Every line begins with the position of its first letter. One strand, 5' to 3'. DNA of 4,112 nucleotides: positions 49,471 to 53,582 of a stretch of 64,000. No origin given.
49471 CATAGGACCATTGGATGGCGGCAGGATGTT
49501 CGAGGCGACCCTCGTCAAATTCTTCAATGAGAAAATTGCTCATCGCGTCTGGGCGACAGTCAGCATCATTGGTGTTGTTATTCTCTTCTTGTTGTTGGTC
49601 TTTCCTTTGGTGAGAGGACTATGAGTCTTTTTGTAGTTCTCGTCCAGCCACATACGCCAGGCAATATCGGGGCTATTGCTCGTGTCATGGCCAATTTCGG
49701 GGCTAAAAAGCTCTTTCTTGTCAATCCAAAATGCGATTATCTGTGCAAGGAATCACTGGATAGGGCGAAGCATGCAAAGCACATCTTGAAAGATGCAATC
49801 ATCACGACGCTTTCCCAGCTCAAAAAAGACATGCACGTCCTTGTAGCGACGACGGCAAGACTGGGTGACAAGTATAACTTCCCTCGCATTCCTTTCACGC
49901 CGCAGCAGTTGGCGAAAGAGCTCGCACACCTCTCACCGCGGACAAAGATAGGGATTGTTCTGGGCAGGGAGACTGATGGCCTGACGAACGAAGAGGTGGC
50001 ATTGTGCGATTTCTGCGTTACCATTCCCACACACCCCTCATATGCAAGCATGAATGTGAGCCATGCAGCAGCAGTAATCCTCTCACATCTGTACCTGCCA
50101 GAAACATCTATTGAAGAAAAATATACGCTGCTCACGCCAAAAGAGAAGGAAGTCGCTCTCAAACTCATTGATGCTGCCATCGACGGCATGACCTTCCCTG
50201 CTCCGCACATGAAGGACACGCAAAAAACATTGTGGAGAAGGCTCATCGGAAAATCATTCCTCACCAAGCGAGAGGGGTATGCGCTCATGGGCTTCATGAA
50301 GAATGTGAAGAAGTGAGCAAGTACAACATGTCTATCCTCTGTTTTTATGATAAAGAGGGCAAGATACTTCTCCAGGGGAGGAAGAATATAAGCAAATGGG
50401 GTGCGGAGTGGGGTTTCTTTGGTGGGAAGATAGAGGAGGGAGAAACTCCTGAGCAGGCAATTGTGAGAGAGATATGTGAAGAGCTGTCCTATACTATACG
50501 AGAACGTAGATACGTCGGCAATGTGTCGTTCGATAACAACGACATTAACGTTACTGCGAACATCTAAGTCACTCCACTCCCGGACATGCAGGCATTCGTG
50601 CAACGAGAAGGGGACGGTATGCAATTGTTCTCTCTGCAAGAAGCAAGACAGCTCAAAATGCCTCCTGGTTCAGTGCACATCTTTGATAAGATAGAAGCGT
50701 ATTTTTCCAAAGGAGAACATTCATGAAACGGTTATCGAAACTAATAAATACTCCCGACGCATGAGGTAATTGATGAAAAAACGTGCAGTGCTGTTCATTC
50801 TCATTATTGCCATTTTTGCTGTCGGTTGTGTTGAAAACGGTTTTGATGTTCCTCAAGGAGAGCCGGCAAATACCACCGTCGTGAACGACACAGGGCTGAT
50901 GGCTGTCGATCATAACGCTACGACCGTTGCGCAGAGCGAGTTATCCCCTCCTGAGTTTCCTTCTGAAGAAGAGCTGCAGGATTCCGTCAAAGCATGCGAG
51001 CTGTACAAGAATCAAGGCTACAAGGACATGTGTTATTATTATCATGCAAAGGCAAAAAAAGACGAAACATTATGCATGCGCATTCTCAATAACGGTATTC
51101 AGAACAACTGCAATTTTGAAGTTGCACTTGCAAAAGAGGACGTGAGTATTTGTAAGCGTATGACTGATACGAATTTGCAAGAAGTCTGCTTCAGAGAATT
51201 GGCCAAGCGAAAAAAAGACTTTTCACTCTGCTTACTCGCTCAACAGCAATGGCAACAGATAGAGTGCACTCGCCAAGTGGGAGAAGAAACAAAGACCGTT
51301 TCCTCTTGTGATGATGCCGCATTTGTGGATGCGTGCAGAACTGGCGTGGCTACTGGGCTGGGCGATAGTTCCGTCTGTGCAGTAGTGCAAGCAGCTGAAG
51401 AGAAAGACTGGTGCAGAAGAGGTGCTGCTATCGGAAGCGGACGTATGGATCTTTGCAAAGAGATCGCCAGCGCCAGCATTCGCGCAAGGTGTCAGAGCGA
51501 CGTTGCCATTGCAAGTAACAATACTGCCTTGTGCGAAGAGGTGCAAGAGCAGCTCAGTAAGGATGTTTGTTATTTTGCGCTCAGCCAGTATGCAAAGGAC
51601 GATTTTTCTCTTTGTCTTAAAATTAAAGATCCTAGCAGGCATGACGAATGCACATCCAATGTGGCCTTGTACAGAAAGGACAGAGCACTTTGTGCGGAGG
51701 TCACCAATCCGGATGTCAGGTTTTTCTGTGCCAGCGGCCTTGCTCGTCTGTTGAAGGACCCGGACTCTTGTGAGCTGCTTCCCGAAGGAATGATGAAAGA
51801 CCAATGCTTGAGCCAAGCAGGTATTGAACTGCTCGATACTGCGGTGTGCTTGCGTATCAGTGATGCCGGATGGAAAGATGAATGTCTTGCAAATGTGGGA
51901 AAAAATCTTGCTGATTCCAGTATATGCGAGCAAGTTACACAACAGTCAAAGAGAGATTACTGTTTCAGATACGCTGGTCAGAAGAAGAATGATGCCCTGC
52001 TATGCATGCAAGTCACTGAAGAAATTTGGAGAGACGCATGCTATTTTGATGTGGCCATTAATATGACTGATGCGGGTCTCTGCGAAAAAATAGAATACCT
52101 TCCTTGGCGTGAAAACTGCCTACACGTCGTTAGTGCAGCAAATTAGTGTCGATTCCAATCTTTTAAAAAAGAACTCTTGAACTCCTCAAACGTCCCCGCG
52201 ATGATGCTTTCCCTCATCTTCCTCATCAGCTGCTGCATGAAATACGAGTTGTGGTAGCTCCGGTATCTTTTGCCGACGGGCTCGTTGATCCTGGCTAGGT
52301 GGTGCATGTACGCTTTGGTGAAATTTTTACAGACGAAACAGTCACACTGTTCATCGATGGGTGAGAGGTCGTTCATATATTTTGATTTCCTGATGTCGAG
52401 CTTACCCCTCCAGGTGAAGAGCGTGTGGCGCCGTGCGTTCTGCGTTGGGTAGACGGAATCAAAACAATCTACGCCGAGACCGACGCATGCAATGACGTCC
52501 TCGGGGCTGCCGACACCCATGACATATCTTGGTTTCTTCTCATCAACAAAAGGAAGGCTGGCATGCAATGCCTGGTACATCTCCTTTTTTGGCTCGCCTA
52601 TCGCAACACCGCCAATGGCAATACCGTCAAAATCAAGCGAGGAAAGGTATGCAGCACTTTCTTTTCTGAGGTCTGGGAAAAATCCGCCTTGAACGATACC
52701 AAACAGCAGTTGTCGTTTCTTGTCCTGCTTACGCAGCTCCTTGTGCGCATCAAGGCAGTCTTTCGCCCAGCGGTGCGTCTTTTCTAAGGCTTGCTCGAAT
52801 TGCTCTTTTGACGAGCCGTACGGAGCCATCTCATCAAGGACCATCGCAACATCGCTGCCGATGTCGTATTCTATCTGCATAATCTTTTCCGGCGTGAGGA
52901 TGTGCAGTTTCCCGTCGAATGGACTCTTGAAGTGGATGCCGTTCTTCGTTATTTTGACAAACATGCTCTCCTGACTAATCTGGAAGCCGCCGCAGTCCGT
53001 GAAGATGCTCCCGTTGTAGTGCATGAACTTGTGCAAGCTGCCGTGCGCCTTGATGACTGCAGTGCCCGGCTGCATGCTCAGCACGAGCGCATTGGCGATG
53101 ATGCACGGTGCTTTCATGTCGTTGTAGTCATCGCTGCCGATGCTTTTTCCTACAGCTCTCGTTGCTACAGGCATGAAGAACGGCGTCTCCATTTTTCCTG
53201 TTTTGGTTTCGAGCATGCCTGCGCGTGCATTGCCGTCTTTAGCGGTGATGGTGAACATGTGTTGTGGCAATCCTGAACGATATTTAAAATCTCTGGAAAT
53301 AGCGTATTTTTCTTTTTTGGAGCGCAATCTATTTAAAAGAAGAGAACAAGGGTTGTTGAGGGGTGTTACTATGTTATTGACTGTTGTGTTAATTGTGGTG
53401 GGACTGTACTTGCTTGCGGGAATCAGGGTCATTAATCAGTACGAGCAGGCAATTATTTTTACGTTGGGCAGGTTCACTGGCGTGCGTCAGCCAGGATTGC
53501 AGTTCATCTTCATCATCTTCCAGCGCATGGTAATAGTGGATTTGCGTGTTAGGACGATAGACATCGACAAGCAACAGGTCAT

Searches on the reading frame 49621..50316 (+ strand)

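Call 54: search_protein_families(library=pfam, proteins=[window:49621-50316:+], max_evalue=0.00001)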
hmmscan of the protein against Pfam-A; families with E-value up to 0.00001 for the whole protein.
window:49621-50316:+ (231 aa): 1 family
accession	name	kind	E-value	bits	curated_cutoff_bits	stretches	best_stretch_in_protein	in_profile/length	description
PF00588.24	SpoU_methylase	-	2.6e-31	109.1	29.7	1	3-154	2-141/142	SpoU rRNA Methylase family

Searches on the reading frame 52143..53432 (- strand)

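Call 54: search_protein_families(library=pfam, proteins=[window:52143-53432:-], max_evalue=0.00001)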
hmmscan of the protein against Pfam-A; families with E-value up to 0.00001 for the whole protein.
window:52143-53432:- (429 aa): 1 family
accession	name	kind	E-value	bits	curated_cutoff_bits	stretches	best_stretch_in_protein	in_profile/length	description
PF01702.25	TGT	-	2.2e-135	451.8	26.3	1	68-427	2-356/357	Queuine tRNA-ribosyltransferase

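Call 55: search_protein_families(library=ncbifam, proteins=[window:52143-53432:-], max_evalue=1e-10)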
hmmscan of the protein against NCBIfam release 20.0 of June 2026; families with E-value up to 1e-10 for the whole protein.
window:52143-53432:- (429 aa): 3 families
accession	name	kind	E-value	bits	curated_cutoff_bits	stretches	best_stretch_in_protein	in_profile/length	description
TIGR00430.1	Q_tRNA_tgt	equivalog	8.7e-130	433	306.75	1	60-427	1-364/368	tRNA guanosine(34) transglycosylase Tgt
TIGR00449.1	tgt_general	superfamily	4.9e-128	427.1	47.6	1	60-427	1-363/367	tRNA-guanine transglycosylase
TIGR00432.2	arcsn_tRNA_tgt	equivalog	4.5e-42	144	350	1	60-417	1-325/441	tRNA guanosine(15) transglycosylase TgtA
